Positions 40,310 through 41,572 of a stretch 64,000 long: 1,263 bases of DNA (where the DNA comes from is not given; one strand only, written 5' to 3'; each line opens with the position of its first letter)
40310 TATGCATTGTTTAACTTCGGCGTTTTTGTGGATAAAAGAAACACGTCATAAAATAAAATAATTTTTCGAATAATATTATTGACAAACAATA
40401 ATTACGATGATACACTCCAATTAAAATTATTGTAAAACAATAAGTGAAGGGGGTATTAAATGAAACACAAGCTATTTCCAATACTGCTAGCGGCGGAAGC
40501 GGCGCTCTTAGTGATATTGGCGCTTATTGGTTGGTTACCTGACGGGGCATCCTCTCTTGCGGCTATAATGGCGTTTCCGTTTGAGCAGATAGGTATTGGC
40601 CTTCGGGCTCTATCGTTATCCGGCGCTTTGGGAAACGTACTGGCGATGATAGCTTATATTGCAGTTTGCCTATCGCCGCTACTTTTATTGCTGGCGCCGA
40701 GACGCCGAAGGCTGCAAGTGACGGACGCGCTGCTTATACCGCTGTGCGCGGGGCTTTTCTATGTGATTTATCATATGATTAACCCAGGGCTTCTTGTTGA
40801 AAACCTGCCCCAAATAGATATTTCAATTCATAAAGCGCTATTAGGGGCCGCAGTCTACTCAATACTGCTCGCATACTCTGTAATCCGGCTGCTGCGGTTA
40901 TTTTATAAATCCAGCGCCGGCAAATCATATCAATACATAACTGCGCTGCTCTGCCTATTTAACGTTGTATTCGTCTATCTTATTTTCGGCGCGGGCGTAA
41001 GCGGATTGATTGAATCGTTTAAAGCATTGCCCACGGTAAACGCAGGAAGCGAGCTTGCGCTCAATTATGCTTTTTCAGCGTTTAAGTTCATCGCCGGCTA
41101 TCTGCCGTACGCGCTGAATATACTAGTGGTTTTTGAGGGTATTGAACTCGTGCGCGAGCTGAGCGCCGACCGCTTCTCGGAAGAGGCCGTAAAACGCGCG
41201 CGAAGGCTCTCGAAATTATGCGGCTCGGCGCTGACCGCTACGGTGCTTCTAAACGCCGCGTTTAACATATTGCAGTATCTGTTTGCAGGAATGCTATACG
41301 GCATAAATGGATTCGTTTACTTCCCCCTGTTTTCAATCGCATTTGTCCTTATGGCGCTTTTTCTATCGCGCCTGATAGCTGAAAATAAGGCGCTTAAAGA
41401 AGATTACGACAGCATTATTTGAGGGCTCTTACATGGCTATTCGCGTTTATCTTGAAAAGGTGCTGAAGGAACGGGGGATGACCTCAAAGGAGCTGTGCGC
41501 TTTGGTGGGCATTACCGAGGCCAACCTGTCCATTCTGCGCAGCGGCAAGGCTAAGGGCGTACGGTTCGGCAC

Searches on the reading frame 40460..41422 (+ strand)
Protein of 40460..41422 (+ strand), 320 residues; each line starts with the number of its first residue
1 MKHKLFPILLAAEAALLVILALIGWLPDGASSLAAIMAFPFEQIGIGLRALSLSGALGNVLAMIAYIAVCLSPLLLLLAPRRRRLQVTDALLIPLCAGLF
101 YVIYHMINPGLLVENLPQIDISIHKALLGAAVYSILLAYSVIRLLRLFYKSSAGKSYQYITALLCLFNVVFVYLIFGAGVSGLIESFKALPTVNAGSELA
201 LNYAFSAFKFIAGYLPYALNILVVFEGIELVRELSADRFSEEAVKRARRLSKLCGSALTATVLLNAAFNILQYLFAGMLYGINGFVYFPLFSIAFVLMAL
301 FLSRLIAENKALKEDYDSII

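Call 37: search_protein_families(library=pfam, proteins=[window:40460-41422:+], max_evalue=0.0001)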
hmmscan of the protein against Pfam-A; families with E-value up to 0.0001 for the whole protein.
window:40460-41422:+ (320 aa): 1 family
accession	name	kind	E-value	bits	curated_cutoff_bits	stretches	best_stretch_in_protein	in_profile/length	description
PF11188.13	DUF2975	-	8.6e-05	22.9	27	1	209-320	20-130/130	Protein of unknown function (DUF2975)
